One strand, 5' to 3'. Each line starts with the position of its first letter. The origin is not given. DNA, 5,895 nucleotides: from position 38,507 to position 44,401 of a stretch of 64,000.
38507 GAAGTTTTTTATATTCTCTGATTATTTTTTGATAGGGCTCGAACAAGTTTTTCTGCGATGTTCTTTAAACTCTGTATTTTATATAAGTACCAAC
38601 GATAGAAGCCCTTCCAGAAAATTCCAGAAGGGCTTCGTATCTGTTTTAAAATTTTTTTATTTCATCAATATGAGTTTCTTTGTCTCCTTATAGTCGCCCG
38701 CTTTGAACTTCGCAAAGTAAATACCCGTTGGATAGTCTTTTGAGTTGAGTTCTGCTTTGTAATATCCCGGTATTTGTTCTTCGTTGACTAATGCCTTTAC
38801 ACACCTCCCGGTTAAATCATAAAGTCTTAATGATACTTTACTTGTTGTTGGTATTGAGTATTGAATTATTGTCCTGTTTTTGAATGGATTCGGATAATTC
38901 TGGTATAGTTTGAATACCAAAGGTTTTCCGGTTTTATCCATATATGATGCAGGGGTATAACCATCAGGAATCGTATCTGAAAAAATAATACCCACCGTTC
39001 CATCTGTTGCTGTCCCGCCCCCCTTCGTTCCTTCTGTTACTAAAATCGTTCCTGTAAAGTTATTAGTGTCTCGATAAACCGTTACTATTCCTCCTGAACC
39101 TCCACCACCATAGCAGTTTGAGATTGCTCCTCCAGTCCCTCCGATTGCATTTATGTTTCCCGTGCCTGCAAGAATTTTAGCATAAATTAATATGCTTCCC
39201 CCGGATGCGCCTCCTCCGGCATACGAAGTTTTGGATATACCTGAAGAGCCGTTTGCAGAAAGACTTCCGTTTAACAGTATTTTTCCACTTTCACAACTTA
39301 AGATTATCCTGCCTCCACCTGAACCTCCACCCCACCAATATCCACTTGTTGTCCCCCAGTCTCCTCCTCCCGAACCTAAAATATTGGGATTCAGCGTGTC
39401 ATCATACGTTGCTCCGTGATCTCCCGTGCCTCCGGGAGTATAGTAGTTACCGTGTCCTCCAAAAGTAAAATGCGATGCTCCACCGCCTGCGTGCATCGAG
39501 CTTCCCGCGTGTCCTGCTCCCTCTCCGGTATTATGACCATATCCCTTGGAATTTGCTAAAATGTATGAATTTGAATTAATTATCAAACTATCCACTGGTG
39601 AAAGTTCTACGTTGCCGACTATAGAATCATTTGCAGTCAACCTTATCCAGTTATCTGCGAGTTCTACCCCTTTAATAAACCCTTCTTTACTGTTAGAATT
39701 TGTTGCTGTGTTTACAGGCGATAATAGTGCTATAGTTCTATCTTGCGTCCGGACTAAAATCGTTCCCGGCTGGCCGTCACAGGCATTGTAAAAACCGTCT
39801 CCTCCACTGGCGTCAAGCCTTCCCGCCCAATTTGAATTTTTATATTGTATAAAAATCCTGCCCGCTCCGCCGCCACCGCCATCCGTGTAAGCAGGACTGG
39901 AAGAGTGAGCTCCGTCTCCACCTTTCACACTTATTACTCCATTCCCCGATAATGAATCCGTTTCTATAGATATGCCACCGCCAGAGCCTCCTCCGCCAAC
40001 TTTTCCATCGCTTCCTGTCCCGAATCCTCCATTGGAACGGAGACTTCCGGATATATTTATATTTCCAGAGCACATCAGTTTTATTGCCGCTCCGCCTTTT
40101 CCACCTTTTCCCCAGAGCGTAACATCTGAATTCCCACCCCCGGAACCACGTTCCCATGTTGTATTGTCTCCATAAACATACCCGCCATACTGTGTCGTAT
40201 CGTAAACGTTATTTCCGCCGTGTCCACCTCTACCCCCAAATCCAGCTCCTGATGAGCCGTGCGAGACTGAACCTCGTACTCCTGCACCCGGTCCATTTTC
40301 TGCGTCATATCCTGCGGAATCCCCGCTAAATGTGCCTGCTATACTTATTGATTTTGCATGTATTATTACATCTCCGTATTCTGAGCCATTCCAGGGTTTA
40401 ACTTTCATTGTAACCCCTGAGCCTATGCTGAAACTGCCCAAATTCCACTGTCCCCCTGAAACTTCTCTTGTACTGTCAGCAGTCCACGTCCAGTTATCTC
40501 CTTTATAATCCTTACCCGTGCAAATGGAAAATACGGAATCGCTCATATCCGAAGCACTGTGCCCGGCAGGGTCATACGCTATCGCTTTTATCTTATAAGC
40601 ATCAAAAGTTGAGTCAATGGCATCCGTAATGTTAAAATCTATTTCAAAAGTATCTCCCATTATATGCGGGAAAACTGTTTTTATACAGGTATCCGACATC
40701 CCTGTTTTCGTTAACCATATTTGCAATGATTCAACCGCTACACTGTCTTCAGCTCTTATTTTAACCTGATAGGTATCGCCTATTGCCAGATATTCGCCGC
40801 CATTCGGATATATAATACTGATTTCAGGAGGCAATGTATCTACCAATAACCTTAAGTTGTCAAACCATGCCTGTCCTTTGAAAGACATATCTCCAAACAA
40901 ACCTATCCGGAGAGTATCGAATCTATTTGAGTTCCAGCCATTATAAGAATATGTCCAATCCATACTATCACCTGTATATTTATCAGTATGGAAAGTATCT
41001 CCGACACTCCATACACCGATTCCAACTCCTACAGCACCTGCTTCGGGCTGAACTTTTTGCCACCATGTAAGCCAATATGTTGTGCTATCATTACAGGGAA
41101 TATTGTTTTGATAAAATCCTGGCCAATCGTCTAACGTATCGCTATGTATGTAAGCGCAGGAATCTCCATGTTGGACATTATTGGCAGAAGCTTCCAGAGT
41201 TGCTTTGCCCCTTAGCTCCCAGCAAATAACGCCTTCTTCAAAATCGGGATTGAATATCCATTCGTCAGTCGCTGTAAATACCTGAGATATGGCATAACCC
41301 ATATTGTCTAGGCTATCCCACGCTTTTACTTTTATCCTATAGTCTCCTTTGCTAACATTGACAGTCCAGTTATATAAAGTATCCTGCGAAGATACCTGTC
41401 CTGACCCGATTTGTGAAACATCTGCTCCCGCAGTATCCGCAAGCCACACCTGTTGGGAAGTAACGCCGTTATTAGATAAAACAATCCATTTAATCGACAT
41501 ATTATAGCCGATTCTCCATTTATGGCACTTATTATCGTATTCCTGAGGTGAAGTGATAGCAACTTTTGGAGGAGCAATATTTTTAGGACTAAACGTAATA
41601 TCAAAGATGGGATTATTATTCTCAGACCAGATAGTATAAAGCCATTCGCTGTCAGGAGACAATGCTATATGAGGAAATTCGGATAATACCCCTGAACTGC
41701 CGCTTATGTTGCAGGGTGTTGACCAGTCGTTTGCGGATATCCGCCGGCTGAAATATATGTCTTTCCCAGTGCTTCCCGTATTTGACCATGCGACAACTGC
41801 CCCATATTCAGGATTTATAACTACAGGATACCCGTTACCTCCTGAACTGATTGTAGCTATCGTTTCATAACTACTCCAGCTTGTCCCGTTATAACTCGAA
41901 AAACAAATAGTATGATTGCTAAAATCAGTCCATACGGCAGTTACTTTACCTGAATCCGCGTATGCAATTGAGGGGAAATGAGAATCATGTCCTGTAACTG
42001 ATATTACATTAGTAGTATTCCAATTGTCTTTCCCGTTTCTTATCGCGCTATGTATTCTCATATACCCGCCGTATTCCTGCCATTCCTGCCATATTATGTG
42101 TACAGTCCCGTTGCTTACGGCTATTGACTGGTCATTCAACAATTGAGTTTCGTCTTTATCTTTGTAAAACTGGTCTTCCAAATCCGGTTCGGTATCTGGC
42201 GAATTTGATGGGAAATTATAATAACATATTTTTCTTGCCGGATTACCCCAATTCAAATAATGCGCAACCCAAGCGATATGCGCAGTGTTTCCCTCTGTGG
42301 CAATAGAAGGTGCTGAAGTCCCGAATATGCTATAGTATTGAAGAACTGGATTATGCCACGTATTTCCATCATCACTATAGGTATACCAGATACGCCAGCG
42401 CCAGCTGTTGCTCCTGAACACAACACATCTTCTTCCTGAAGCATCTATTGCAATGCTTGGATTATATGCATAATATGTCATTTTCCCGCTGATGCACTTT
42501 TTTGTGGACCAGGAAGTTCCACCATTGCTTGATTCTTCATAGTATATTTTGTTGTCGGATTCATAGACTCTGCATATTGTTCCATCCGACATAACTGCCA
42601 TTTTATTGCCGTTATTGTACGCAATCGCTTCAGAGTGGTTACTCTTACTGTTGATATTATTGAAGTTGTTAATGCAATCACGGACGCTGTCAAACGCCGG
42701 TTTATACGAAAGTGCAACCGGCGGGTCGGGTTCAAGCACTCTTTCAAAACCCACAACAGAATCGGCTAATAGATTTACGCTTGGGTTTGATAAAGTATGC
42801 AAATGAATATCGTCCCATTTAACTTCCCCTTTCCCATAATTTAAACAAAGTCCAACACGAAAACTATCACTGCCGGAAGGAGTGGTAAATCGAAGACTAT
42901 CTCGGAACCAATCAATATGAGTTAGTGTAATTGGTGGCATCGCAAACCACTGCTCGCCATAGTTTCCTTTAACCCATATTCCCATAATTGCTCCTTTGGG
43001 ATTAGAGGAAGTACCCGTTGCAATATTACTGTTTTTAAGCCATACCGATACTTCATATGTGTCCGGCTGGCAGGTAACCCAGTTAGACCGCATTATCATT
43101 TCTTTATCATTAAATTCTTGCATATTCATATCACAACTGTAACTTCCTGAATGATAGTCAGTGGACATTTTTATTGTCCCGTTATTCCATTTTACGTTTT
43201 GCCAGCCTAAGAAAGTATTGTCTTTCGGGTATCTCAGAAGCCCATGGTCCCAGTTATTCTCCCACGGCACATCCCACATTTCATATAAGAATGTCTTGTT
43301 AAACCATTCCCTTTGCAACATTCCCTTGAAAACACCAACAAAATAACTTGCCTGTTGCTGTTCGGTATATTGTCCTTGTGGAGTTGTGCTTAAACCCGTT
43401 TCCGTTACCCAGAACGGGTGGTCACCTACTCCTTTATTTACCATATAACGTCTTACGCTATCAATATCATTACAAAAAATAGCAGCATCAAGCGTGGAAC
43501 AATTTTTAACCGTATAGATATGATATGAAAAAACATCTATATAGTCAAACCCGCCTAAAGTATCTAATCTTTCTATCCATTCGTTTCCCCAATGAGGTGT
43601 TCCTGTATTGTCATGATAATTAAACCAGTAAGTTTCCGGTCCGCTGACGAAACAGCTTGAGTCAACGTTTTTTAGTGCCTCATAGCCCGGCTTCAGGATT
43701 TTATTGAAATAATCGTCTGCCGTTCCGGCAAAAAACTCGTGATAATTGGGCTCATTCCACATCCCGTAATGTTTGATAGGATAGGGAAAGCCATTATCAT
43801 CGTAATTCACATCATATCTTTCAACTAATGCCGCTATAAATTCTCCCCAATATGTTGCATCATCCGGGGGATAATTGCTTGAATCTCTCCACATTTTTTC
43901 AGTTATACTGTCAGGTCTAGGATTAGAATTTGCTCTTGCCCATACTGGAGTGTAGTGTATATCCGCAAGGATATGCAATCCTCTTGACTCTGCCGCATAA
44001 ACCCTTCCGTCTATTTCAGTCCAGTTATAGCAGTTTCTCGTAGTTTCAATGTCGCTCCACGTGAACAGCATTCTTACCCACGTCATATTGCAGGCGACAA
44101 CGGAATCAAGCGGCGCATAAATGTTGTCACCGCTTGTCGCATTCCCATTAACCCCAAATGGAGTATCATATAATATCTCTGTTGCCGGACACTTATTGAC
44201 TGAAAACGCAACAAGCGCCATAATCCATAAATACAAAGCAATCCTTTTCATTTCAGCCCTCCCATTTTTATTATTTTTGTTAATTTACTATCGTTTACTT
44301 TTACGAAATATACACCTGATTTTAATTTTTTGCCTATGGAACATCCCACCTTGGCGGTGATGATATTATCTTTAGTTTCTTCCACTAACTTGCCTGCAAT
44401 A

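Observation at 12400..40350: Two giant T9SS cargo paralogs share a duplicated glycine-rich module plus the CTD, while their N-terminal passenger domains differ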

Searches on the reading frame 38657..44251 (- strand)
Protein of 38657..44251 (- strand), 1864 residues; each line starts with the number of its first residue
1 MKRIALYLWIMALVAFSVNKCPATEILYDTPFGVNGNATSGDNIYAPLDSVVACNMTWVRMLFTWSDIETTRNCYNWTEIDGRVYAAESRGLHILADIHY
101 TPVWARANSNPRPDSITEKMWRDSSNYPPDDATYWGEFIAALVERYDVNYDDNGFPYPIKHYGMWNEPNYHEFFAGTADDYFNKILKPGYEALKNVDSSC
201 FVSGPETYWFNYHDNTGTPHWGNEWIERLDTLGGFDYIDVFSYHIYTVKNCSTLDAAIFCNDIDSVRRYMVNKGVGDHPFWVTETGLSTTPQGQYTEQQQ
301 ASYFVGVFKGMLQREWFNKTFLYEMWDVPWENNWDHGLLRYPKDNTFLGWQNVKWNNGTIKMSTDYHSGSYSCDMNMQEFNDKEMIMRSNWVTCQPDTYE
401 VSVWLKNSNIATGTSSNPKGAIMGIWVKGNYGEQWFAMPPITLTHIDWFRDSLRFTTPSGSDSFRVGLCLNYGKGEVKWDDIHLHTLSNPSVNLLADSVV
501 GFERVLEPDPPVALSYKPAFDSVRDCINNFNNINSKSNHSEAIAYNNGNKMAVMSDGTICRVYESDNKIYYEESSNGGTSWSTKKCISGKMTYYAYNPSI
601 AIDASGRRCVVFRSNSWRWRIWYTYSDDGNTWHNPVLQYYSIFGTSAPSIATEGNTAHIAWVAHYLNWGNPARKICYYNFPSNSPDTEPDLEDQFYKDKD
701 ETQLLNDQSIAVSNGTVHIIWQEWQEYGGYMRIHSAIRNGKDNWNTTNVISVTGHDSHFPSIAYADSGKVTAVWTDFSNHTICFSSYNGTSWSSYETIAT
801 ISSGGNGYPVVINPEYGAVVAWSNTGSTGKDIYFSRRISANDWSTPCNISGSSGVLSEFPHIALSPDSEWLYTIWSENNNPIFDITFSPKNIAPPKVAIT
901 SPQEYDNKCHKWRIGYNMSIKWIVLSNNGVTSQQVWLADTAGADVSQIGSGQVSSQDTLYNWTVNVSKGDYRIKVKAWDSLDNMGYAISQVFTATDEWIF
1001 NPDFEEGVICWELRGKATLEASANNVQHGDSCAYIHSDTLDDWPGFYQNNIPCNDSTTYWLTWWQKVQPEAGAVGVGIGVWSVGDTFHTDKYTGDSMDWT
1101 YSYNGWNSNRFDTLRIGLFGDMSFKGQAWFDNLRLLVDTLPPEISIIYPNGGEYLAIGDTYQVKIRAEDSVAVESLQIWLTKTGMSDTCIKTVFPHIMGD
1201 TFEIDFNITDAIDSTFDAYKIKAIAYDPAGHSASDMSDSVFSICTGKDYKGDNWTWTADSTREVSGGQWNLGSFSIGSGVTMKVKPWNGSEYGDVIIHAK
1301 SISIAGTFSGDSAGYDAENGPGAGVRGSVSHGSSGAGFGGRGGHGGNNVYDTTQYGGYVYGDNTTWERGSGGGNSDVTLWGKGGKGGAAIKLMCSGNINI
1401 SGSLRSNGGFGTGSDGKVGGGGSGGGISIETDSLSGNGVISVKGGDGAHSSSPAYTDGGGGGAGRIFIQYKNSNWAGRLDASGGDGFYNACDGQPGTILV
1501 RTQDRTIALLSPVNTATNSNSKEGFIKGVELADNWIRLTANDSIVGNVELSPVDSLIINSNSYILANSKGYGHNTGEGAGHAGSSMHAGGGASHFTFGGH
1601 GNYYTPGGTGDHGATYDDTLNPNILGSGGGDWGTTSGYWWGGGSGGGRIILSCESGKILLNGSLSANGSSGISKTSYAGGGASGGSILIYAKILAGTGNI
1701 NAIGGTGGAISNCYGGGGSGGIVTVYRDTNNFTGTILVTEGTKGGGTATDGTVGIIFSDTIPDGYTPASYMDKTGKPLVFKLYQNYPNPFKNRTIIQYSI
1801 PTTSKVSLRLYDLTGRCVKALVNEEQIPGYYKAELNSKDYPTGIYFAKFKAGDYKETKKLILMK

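Call 6: search_protein_families(library=pfam, proteins=[window:38657-44251:-], max_evalue=0.01)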
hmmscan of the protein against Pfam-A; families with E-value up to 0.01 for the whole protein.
window:38657-44251:- (1864 aa): 3 families
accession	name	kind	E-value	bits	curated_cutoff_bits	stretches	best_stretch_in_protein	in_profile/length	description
PF18962.6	Por_Secre_tail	-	4.9e-11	43.2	27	1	1786-1861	2-74/75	Secretion system C-terminal sorting domain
PF01229.23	Glyco_hydro_39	-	2.6e-07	30.3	26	1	123-305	115-292/472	Glycosyl hydrolases family 39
PF17957.7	Big_7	-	1.2e-05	26.3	24.1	0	1142-1183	1-42/70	Bacterial Ig domain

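Call 12: search_protein_families(library=ncbifam, proteins=[window:38657-44251:-], max_evalue=10)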
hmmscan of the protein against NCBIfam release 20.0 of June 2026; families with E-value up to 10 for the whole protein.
window:38657-44251:- (1864 aa): 4 families
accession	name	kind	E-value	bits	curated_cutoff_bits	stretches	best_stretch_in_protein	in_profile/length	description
TIGR04183.1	Por_Secre_tail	domain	1.1e-11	44.6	23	1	1786-1861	2-70/72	T9SS type A sorting domain-containing protein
NF052323.1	T9SSA_dep_M6i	equivalog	5.1e-08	31.3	600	1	1785-1858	960-1034/1043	T9SS-dependent M6-like inactivated metalloprotease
NF047640.1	gliding_AgmC_N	equivalog_domain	7.3e-05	21.9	275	2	1569-1732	231-401/412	adventurous gliding motility protein AgmC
NF052230.1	T9SS_PorE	exception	0.0046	15.3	600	1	830-873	253-295/648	PorE family type IX secretion system protein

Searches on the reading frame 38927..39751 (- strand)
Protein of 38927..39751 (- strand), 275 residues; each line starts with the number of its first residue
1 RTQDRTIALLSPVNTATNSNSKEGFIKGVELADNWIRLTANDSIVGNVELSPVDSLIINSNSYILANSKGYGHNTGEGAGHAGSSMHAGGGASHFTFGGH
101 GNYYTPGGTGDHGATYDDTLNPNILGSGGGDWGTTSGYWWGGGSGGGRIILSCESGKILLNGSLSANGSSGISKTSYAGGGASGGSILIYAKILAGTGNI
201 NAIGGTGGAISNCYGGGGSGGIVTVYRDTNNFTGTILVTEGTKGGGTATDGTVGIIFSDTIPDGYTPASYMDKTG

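Call 11: search_protein_families(library=pfam, proteins=[window:38927-39751:-], max_evalue=10)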
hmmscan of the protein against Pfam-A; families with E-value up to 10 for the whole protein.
window:38927-39751:- (275 aa): 0 families

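Call 12: search_protein_families(library=ncbifam, proteins=[window:38927-39751:-], max_evalue=10)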
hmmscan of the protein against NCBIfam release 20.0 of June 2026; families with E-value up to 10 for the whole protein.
window:38927-39751:- (275 aa): 1 family
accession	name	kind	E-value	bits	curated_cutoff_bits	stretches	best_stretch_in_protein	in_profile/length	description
NF047640.1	gliding_AgmC_N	equivalog_domain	9.4e-05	21.5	275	1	68-233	230-402/412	adventurous gliding motility protein AgmC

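Call 68: predict_structure(alignment_id=A3)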
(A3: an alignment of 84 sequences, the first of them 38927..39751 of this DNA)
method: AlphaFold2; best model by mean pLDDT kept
length: 275 residues; sequences in the alignment: 84
mean_pLDDT: 86.9   pTM: 0.86
mean pLDDT of the five models: 86.9, 86.8, 86.2, 85.4, 84.9
residues with pLDDT >= 90: 192; 70-90: 35; 50-70: 25; < 50: 23
segments of 3 or more residues with pLDDT < 50: 1-6, 11-22, 271-275
pLDDT, mean of each block of 10 residues (from residue 1): 44 41 67 88 93 94 97 96 89 97 74 94 97 74 96 95 98 93 98 98 97 95 97 98 96 95 67 41
secondary structure, 60 per line:
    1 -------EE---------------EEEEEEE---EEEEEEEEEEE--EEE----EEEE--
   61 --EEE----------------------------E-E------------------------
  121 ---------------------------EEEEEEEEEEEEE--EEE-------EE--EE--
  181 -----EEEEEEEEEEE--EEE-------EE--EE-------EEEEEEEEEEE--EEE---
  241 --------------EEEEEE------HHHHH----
elements in order: E25-31 E35-45 E48-50 E55-58 E63-65 E148-160 E163-165 E186-196 E199-201 E222-232 E235-237 E255-260 H267-271

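Call 75: fold_search(model_id=the predicted structure, library=pdb)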
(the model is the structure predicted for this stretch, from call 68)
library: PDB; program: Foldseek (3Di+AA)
matches with E <= 10: 17; with E <= 0.001: 0
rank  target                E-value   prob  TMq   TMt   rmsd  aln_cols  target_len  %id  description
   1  4ihh_B                2.8e+00  0.01  0.09  0.08  15.8       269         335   12  Chasing Acyl Carrier Protein Through a Catalytic Cycle of Lipid A Production (released 2013-11-13)
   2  6qvi_A                3.3e+00  0.02  0.13  0.08  15.1       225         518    8  Crystal structure of competence-associated pilin ComZ from Thermus thermophilus (released 2019-05-29)
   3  4ihf_B                3.3e+00  0.00  0.08  0.07  17.4       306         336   12  Chasing Acyl Carrier Protein Through a Catalytic Cycle of Lipid A Production (released 2013-11-13)
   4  4mr0_A                3.7e+00  0.04  0.18  0.12  12.7       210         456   10  Crystal structure of PfbA, a surface adhesin of Streptococcus pneumoniae (released 2014-02-05)
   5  8hcn_D                4.3e+00  0.01  0.10  0.10  18.8       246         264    9  CryoEM Structure of Klebsiella pneumoniae UreD/urease complex (released 2023-05-03)
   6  4mr0_B                4.5e+00  0.04  0.20  0.13  12.3       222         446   12  Crystal structure of PfbA, a surface adhesin of Streptococcus pneumoniae (released 2014-02-05)
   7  5awf_E                4.5e+00  0.01  0.11  0.09  19.9       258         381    9  Crystal structure of SufB-SufC-SufD complex from Escherichia coli (released 2015-11-11)
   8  3pmo                  5.0e+00  0.00  0.09  0.08  16.6       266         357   12  The structure of LpxD from Pseudomonas aeruginosa at 1.3 A resolution (released 2011-07-27)
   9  1ooc_A                5.8e+00  0.01  0.11  0.09  16.3       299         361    9  Mutations in the T1.5 loop of pectate lyase A (released 2004-03-16)
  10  5kkd_A                6.1e+00  0.01  0.14  0.18  18.0       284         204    9  Truncated hemolysin A Y134A from P. mirabilis at 2.1 Angstroms resolution crystallized in a high salt condition (released 2017-03-22)
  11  5nxk_A                6.5e+00  0.00  0.11  0.10  20.2       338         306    9  L. reuteri 53608 SRRP (released 2018-03-21)
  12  6ued                  6.8e+00  0.00  0.08  0.08  16.2       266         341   10  Apo Pseudomonas aeruginosa LpxD Structure (released 2019-11-13)
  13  2odl                  7.2e+00  0.01  0.23  0.17  20.7       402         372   13  Crystal structure of the HMW1 secretion domain from Haemophilus influenzae (released 2007-08-21)
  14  5awg_E                7.6e+00  0.01  0.15  0.13  17.0       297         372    8  Crystal structure of Hg-bound SufB-SufC-SufD complex from Escherichia coli (released 2015-11-11)
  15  5gkd_A                7.6e+00  0.00  0.08  0.04  17.7       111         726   12  Structure of PL6 family alginate lyase AlyGC (released 2017-02-08)
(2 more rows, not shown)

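Call 91: search_protein_families(library=phrogs, proteins=[window:38927-39751:-], max_evalue=0.01)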
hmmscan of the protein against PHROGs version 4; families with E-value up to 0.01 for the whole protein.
window:38927-39751:- (275 aa): 1 family
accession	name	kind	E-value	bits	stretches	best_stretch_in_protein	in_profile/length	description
phrog_13336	-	unknown function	0.00019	21.8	1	156-209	49-102/339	-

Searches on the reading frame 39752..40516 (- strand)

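Call 11: search_protein_families(library=pfam, proteins=[window:39752-40516:-], max_evalue=10)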
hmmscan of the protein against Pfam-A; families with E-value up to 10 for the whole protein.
window:39752-40516:- (255 aa): 0 families

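Call 12: search_protein_families(library=ncbifam, proteins=[window:39752-40516:-], max_evalue=10)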
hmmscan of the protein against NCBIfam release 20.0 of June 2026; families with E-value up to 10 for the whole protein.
window:39752-40516:- (255 aa): 1 family
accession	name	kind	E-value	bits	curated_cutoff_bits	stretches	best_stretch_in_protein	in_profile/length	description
NF047640.1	gliding_AgmC_N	equivalog_domain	0.00084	18.4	275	1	72-230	236-401/412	adventurous gliding motility protein AgmC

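Call 91: search_protein_families(library=phrogs, proteins=[window:39752-40516:-], max_evalue=0.01)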
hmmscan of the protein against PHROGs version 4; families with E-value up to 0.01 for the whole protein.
window:39752-40516:- (255 aa): 0 families

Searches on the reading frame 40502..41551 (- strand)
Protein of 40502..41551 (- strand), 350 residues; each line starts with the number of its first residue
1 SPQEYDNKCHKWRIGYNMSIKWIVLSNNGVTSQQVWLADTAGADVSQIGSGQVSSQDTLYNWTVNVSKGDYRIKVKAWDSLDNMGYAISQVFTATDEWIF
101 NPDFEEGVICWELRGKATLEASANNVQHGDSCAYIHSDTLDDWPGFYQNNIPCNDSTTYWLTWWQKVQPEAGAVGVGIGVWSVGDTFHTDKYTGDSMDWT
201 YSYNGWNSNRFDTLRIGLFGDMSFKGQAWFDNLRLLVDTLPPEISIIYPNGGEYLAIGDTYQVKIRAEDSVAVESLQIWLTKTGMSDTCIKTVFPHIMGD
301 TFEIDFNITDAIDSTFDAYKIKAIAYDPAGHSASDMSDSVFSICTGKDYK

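Call 60: search_protein_families(library=pfam, proteins=[window:40502-41551:-], max_evalue=0.1)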
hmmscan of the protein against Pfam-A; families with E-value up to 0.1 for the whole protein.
window:40502-41551:- (350 aa): 3 families
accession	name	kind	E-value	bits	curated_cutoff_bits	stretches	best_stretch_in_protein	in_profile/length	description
PF17957.7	Big_7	-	2.3e-05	25.4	24.1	1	242-284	1-43/70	Bacterial Ig domain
PF15418.12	DUF4625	-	0.0044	17.7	27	0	238-280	10-56/131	Domain of unknown function (DUF4625)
PF07495.19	Y_Y_Y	-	0.044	14.1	26.6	0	65-88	34-57/65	Y_Y_Y domain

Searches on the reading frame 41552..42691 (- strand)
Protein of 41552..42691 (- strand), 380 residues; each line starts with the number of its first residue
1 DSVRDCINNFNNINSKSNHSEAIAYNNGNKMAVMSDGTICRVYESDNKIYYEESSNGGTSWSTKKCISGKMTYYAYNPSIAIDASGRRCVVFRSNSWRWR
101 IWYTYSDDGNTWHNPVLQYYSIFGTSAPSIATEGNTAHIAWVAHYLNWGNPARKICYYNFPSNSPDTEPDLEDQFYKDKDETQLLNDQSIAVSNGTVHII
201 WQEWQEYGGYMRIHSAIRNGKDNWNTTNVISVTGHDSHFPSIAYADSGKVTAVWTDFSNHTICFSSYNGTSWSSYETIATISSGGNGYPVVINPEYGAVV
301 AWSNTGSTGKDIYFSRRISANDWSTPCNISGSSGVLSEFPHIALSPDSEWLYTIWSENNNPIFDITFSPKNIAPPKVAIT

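Call 60: search_protein_families(library=pfam, proteins=[window:41552-42691:-], max_evalue=0.1)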
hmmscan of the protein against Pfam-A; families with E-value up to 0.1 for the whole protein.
window:41552-42691:- (380 aa): 1 family
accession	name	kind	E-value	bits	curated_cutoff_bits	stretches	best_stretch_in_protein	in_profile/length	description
PF13088.12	BNR_2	-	4.9e-06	26.5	31.4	1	43-116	129-202/277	BNR repeat-like domain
